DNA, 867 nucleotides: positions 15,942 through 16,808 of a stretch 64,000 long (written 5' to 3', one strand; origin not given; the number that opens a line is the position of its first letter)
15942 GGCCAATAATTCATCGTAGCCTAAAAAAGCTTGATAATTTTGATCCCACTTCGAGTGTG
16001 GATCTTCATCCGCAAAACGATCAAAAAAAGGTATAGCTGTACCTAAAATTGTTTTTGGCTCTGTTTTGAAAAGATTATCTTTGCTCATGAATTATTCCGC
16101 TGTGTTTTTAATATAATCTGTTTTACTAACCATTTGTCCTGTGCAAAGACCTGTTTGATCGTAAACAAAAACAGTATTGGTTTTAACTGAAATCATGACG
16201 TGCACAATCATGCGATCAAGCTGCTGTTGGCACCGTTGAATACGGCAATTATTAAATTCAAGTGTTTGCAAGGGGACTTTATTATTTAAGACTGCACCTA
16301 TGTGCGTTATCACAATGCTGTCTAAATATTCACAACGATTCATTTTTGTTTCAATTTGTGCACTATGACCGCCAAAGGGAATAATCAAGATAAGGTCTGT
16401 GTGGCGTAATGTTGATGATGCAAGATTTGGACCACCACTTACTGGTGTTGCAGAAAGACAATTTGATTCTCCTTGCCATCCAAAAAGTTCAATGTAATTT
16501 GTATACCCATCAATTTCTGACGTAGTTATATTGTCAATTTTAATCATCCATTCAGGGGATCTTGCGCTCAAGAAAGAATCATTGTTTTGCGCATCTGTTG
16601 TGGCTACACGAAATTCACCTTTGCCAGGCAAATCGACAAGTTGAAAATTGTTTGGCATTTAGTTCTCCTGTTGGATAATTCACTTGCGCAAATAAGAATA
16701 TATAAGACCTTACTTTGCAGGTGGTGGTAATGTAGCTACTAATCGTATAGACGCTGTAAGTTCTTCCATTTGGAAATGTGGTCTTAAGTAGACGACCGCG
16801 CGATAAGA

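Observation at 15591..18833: Stand-alone tssB-tssC-hcp-tssE operon with no other T6SS core genes in 64 kb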

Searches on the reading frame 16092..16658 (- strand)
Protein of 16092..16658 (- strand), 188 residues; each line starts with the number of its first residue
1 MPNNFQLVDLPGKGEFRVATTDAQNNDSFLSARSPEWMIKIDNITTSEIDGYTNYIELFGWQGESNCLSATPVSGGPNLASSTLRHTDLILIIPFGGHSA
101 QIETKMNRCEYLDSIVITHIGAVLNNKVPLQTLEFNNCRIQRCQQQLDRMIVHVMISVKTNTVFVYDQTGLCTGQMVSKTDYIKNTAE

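Call 3: search_protein_families(library=pfam, proteins=[window:16092-16658:-], max_evalue=0.1)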
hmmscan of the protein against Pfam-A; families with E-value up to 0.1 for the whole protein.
window:16092-16658:- (188 aa): 0 families

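Call 4: search_protein_families(library=ncbifam, proteins=[window:16092-16658:-], max_evalue=0.1)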
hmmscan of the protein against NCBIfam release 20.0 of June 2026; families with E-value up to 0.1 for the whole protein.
window:16092-16658:- (188 aa): 0 families

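Call 11: search_solved_structures(query=window:16092-16658:-, max_evalue=10, show_alignments=2)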
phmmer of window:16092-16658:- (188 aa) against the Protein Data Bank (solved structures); distinct sequences matched with E-value up to 10: 4.
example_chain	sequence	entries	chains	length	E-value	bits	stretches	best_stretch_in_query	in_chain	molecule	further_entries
3lqk_A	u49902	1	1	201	0.83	12.4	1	5-78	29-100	Dipicolinate synthase subunit B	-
8f70_A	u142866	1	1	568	1.1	12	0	5-50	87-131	T18.1 Major pilin backbone protein T-antigen,Major pilin backbone protein T-antigen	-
7zmk_A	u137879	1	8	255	1.4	11.7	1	4-69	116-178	Microfibril-associated glycoprotein 4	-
8un7_A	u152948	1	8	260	1.4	11.7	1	4-69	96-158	Microfibril-associated glycoprotein 4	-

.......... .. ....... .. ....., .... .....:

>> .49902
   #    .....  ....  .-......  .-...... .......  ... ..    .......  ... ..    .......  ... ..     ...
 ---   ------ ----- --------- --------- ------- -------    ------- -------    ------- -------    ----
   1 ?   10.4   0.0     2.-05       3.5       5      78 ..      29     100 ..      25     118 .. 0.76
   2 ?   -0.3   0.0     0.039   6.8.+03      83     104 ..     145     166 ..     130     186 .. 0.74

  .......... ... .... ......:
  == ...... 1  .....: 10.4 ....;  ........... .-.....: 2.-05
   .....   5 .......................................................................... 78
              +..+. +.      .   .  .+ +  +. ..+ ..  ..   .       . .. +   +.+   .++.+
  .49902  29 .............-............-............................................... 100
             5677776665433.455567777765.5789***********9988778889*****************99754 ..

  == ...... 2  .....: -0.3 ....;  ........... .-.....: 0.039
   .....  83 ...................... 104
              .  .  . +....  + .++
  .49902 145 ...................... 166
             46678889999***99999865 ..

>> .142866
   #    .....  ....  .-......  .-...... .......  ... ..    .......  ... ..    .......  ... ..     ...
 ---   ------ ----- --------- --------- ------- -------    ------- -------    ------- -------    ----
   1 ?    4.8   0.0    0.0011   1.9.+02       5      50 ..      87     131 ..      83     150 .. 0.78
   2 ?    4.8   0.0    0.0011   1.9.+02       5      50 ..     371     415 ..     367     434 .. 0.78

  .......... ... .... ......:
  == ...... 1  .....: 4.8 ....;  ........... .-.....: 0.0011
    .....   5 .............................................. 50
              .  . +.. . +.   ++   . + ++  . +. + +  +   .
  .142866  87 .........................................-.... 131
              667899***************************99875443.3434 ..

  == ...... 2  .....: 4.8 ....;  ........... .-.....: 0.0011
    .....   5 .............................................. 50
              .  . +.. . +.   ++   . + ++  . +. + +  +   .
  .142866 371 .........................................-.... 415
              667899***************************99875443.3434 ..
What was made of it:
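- Tried and rejected: Pfam, NCBIfam and PDB sequence searches on the 188-aa protein found nothing (calls 3, 4, 11).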

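Call 13: find_homologous_proteins(query=window:16092-16658:-, max_evalue=0.001)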
Query window:16092-16658:- (188 aa): 19 proteins with E <= 0.001 among 44 candidates.
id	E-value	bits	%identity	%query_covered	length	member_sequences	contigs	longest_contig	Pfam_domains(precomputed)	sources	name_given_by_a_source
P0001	4.7e-123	425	100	100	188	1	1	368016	-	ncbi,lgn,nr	ncbi:MAG: hypothetical protein Q8S21_04535 [Candidatus Paracaedibacteraceae bacterium]|nr:hypothetic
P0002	5.7e-105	367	85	100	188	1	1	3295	-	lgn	-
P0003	2.6e-85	303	69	100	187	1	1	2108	-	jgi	jgi:hypothetical protein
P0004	5.9e-82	292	69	100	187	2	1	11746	-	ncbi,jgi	jgi:hypothetical protein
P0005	2.4e-81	290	70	100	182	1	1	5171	-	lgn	-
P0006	6.9e-81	288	69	100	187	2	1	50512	-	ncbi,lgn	ncbi:MAG: hypothetical protein V4482_02290 [Pseudomonadota bacterium]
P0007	6.2e-78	278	66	100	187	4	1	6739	-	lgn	-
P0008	1.8e-77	277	67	100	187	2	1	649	-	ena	-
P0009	3.9e-77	276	66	100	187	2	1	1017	-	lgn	-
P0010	4.1e-77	276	66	100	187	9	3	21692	-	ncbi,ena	-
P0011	1.8e-74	267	64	100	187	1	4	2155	-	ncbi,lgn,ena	-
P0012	5.0e-64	233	55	100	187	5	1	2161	-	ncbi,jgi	jgi:hypothetical protein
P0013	1.5e-62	228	56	100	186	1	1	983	-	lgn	-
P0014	5.6e-62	227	56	100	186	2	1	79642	-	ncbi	-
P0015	6.5e-59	217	53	99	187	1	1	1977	-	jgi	jgi:hypothetical protein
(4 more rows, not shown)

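Call 30: predict_structure(alignment_id=A1)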
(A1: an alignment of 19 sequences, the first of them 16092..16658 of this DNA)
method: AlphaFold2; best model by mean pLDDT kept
length: 188 residues; sequences in the alignment: 19
mean_pLDDT: 70.6   pTM: 0.65
mean pLDDT of the five models: 70.6, 70.6, 70.1, 68.8, 67.8
residues with pLDDT >= 90: 15; 70-90: 104; 50-70: 15; < 50: 54
segments of 3 or more residues with pLDDT < 50: 1-35, 65-83
pLDDT, mean of each block of 10 residues (from residue 1): 41 42 44 65 72 78 52 41 59 85 89 89 76 90 86 88 83 86 78
secondary structure, 60 per line:
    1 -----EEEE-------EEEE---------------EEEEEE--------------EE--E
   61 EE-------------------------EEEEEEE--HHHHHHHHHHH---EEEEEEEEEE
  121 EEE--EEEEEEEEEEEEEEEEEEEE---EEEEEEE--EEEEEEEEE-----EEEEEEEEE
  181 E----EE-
elements in order: E6-9 E17-20 E36-41 E60-62 E88-94 H97-107 E111-123 E126-145 E149-155 E158-166 E172-181
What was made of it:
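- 16092..16658 (-): Divergent Hcp (tube protein) with an N-terminal extension of about 35 residues. This subfamily is missed by Pfam and NCBIfam. AF2 pLDDT is 70.6 overall and above 80 for the core residues 90-180 (call 30).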

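Call 34: fold_search(model_id=the predicted structure, library=pdb)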
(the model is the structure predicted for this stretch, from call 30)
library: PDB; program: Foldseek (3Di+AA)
matches with E <= 10: 731; with E <= 0.001: 54
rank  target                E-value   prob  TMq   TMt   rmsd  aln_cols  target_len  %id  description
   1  4w64_A                7.3e-10  1.00  0.61  0.67   4.6       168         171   11  Hcp1 protein from Acinetobacter baumannii AB0057 (released 2015-07-01)
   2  4tv4_B                9.1e-10  1.00  0.63  0.81   5.0       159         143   18  Crystal structure of a Putative uncharacterized protein from Burkholderia pseudomallei (released 2014-07-30)
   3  4w64_C                1.8e-09  1.00  0.59  0.66   5.3       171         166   13  Hcp1 protein from Acinetobacter baumannii AB0057 (released 2015-07-01)
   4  8yun_F                1.9e-09  1.00  0.61  0.79   5.2       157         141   18  The crystal structure of HNBP001-HCP (released 2025-07-02)
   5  4tv4_A                2.3e-09  1.00  0.63  0.80   4.9       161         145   17  Crystal structure of a Putative uncharacterized protein from Burkholderia pseudomallei (released 2014-07-30)
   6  4tv4_C                2.7e-09  1.00  0.62  0.79   5.0       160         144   18  Crystal structure of a Putative uncharacterized protein from Burkholderia pseudomallei (released 2014-07-30)
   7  8yun_G                3.1e-09  1.00  0.61  0.79   5.0       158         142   18  The crystal structure of HNBP001-HCP (released 2025-07-02)
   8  8yun_B                3.6e-09  1.00  0.61  0.78   5.3       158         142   18  The crystal structure of HNBP001-HCP (released 2025-07-02)
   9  8yun_D                3.8e-09  1.00  0.60  0.78   5.1       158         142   18  The crystal structure of HNBP001-HCP (released 2025-07-02)
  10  8yun_J                4.2e-09  1.00  0.60  0.79   5.2       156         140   18  The crystal structure of HNBP001-HCP (released 2025-07-02)
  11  8yun_A                5.2e-09  1.00  0.60  0.79   5.1       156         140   18  The crystal structure of HNBP001-HCP (released 2025-07-02)
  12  8yun_E                5.5e-09  1.00  0.61  0.78   5.2       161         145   17  The crystal structure of HNBP001-HCP (released 2025-07-02)
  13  8yun_C                8.3e-09  1.00  0.61  0.79   5.0       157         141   18  The crystal structure of HNBP001-HCP (released 2025-07-02)
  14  1y12_C                3.1e-08  1.00  0.60  0.69   4.8       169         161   12  Structure of a hemolysin-coregulated protein from Pseudomonas aeruginosa (released 2005-01-25)
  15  3eaa_A                5.3e-08  1.00  0.61  0.69   4.5       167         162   14  Structure of a type six secretion system protein (released 2009-08-25)
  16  4w64_B                6.2e-08  1.00  0.56  0.65   5.0       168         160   10  Hcp1 protein from Acinetobacter baumannii AB0057 (released 2015-07-01)
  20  1y12_A                1.4e-07  1.00  0.60  0.69   4.6       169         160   12  Structure of a hemolysin-coregulated protein from Pseudomonas aeruginosa (released 2005-01-25)
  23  1y12_B                3.0e-07  1.00  0.64  0.75   3.8       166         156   11  Structure of a hemolysin-coregulated protein from Pseudomonas aeruginosa (released 2005-01-25)
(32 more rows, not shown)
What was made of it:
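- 16092..16658 (-): Foldseek top hits are Hcp1 chains 4w64, 4tv4 and 1y12 (call 34).
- On Hcp (TssD) tube protein: Foldseek against PDB: 54 hits at E<=1e-3, with Hcp structures making up nearly all of the 50 listed and TM up to 0.8 normalised to the target (call 34).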

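Call 49: search_protein_representatives(alignment_id=A1)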
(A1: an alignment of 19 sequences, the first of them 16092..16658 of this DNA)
Query: 19 sequences, 187 profile positions. Proteins with E-value up to 0.001 (for the whole library): 251; up to 1e-10: 141; up to 1e-30: 48. The best 150 are listed.
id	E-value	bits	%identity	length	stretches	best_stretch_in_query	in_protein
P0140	6.9e-70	250.7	-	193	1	4-187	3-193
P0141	9.0e-67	240.5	-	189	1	1-186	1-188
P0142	1.3e-63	230.2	-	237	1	4-186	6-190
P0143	7.7e-60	217.9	-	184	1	6-186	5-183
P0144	2.9e-57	209.5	-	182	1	6-186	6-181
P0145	2.0e-55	203.5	-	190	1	18-185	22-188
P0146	2.8e-53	196.5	-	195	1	6-184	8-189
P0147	3.6e-52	192.9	-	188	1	26-184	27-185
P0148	9.1e-52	191.6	-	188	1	4-187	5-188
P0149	5.5e-51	189.0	-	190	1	4-186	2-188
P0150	5.6e-51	189.0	-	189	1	26-186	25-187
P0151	9.7e-51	188.2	-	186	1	5-187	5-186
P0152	1.7e-47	177.7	-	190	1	12-185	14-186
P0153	9.1e-47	175.3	-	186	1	3-186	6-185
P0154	2.0e-43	164.4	-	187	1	16-183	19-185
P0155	3.1e-43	163.7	-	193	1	3-185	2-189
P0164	4.5e-39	150.2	-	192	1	1-186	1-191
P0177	3.3e-34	134.3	-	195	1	6-186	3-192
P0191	2.8e-29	118.2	-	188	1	4-186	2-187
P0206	8.3e-26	106.9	-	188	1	6-186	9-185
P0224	1.3e-21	93.2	-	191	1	5-185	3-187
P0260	2.7e-14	69.4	-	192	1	4-186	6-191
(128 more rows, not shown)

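Call 53: list_cluster_members(proteins=[P0140, P0143, P0148, P0155, P0164, P0177, P0191, P0206, P0224, P0260])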
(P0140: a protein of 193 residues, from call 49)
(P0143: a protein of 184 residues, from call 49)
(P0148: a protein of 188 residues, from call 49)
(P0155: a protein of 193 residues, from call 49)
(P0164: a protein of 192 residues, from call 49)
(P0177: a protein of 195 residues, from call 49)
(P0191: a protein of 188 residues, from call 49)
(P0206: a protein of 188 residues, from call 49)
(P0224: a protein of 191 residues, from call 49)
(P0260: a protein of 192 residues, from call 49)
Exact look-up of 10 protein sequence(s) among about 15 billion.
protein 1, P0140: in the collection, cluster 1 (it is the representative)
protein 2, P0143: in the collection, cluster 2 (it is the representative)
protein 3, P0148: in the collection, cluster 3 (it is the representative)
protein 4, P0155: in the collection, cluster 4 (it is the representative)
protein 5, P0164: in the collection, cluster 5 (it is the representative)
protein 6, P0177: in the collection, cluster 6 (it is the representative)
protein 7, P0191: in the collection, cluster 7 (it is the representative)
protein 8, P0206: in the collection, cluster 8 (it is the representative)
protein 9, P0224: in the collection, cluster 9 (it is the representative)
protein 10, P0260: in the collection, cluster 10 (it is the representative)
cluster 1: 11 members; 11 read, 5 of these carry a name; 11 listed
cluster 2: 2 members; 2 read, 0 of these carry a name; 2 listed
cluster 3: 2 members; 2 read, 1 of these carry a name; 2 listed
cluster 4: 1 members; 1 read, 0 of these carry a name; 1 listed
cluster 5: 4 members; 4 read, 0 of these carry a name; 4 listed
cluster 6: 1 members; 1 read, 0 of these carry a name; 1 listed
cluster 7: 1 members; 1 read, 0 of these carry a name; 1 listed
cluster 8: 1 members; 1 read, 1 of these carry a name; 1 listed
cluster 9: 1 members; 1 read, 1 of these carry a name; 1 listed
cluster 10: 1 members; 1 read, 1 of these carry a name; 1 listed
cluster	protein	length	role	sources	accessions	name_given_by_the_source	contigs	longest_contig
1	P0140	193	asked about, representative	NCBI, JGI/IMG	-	hypothetical protein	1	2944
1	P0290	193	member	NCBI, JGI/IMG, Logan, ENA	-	hypothetical protein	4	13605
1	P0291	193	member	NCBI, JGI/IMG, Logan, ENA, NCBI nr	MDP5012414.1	MAG: hypothetical protein NWQ29_01765 [Alphaproteobacteria bacterium] | hypothetical protein | hypothetical protein [Alphaproteobacteria bacterium]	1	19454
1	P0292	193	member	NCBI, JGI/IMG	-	hypothetical protein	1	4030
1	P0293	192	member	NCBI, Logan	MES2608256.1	MAG: hypothetical protein V4544_05975 [Pseudomonadota bacterium]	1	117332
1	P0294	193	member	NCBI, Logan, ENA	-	-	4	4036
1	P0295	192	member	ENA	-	-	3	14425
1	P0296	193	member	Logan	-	-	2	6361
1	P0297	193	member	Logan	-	-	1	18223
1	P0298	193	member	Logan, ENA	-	-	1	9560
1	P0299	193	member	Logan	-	-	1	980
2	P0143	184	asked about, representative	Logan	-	-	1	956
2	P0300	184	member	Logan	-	-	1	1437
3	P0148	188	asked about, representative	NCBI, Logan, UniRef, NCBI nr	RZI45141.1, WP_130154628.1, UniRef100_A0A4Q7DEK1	hypothetical protein [Candidatus Finniella inopinata] | Type VI secretion system tube protein Hcp n=1 Tax=Candidatus Finniella inopinata ...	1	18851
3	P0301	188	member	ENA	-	-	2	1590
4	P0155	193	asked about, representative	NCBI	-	-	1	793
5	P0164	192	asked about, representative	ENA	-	-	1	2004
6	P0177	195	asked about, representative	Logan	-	-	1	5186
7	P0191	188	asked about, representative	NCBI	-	-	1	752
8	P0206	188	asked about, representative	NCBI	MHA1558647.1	MAG: hypothetical protein ACTSXG_02410 [Alphaproteobacteria bacterium]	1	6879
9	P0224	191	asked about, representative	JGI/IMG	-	hypothetical protein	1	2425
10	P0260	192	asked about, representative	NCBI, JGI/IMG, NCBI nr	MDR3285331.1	MAG: hypothetical protein LBS83_01460 [Holosporales bacterium] | hypothetical protein | hypothetical protein [Holosporales bacterium]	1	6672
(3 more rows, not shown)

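Call 59: find_related_loci(query=A1, collection=metagenome_contigs, flank=10000)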
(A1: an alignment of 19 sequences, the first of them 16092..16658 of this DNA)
Query A1 (188 aa) in metagenome_contigs; peptide patterns used: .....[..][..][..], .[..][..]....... (x = any residue, [..] = any of these).
424 stretches matched a pattern; 15 encode a relative of the query (tblastn E <= 1e-3); 15 distinct loci.
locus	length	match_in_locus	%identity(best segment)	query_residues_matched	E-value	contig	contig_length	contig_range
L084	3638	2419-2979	67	1-188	3e-86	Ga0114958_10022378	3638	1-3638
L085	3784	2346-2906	67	1-188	4e-86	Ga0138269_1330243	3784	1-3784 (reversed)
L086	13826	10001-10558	51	1-188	5e-61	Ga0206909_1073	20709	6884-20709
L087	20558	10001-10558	49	1-188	8e-59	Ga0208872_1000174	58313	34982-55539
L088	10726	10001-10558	49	1-188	1e-58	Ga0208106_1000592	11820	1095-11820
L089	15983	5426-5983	49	1-188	1e-58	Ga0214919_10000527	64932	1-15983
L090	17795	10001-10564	47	1-188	2e-57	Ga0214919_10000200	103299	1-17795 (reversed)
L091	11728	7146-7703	48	1-188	8e-57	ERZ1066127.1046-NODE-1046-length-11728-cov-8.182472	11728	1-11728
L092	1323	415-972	46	1-187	6e-59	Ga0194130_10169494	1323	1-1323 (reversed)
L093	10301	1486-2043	49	1-188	6e-56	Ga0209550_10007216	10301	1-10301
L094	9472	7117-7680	46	1-188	2e-55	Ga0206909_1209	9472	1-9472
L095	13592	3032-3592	45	1-187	2e-52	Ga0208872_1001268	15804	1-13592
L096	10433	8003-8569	38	1-188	7e-43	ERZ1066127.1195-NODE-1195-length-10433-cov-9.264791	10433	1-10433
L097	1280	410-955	37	5-188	6e-39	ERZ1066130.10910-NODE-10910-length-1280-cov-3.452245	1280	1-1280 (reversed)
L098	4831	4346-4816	39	1-156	9e-36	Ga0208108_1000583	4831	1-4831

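Call 63: find_homologous_proteins(query=L088:1406-4768:+, max_evalue=1e-10)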
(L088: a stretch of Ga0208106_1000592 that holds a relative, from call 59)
Query L088:1406-4768:+ (1120 aa): 40 proteins with E <= 1e-10 among 8000 candidates.
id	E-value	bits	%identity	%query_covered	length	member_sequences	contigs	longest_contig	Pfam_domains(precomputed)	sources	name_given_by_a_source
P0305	0.0e+0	2493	99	100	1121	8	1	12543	PF06744.19,PF06761.18,PF14331.12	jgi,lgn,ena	-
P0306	5.3e-63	232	22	96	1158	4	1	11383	PF06744.19,PF06761.18,PF14331.12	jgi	jgi:type VI secretion system protein ImpL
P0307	4.2e-59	219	23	92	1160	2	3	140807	PF06744.19,PF21070.3,PF06761.18,PF14331.12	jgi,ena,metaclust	metaclust:\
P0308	2.5e-58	216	23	97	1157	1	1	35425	PF06744.19,PF06761.18,PF14331.12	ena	-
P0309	3.4e-58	216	22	94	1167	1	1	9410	PF06744.19,PF06761.18,PF14331.12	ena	-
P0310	7.2e-58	215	22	94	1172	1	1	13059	PF06744.19,PF06761.18,PF14331.12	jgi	jgi:type VI secretion system protein ImpL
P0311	6.3e-56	208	22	94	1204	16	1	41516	PF06744.19,PF21070.3,PF06761.18,PF14331.12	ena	-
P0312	3.6e-54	202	22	96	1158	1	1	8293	PF06744.19,PF21070.3,PF06761.18,PF14331.12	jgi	jgi:type VI secretion system protein ImpL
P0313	5.2e-53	198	22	95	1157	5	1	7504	PF06744.19,PF06761.18,PF14331.12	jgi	jgi:type VI secretion system protein ImpL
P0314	3.7e-50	189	22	71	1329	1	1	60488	PF01070.25,PF00478.32,PF03060.22,PF00977.28,PF06761.18,PF00571.34,PF14331.12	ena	-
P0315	1.6e-47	180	23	71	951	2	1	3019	PF06761.18,PF14331.12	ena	-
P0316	1.1e-45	174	23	92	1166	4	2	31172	PF06744.19,PF21070.3,PF06761.18,PF14331.12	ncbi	-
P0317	2.5e-42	163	21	95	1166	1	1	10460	PF06744.19,PF21070.3,PF06761.18,PF14331.12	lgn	-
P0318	2.2e-41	160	26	42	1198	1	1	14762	PF06744.19,PF21070.3,PF06761.18,PF14331.12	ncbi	-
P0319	8.8e-41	158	24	39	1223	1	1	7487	PF06744.19,PF21070.3,PF06761.18,PF14331.12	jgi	jgi:type VI secretion system protein ImpL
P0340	1.5e-22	98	26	30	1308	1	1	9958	PF14331.12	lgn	-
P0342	7.6e-16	75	26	29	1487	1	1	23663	PF14331.12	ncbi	-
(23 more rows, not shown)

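Call 64: find_encoding_contigs(protein=P0342, flank=10000, max_places=3)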
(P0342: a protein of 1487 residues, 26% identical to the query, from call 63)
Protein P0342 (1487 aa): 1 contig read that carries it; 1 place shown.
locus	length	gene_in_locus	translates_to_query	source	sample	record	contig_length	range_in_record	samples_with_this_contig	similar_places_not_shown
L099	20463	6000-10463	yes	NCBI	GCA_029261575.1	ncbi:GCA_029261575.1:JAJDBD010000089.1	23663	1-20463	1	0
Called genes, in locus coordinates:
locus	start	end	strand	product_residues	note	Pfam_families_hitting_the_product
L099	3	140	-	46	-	?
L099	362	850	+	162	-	PF07603:Lcl_C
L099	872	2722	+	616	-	PF00034:Cytochrom_C (weak), PF13442:Cytochrome_CBB3, PF00034:Cytochrom_C, PF09459:EB_dh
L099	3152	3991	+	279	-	-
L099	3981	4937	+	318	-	-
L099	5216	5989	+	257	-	PF09850:DotU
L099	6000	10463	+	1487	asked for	PF14331:IcmF-related_N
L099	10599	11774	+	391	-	PF06812:ImpA_N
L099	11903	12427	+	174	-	PF05591:T6SS_VipA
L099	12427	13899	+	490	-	PF05943:VipB, PF18945:VipB_2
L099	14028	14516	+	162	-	PF05638:T6SS_HCP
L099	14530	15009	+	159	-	PF04965:GPW_gp25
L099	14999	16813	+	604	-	PF05947:T6SS_TssF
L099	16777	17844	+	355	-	PF06996:T6SS_TssG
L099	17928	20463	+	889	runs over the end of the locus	PF02861:Clp_N (weak), PF13191:AAA_16 (weak), PF00004:AAA, PF17871:AAA_lid_9, PF00004:AAA (weak), PF07724:AAA_2, PF07728:AAA_5, PF10431:ClpB_D2-small, +7 more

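Call 65: find_encoding_contigs(protein=P0340, flank=10000, max_places=3)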
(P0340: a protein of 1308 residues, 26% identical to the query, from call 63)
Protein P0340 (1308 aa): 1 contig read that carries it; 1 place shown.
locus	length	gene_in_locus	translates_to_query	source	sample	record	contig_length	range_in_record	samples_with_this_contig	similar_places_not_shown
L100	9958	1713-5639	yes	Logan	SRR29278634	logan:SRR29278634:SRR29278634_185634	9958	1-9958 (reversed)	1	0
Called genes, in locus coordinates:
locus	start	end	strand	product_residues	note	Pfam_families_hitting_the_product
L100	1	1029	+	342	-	?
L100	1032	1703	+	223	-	PF09850:DotU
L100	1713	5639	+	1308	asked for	PF14331:IcmF-related_N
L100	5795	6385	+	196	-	PF09867:TagF_N (weak)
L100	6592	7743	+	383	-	PF06812:ImpA_N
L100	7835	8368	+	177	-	PF05591:T6SS_VipA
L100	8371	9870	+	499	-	PF05943:VipB, PF18945:VipB_2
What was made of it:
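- Tried and rejected: The two contigs I followed up were ordinary contiguous clusters of other bacteria (calls 64, 65).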
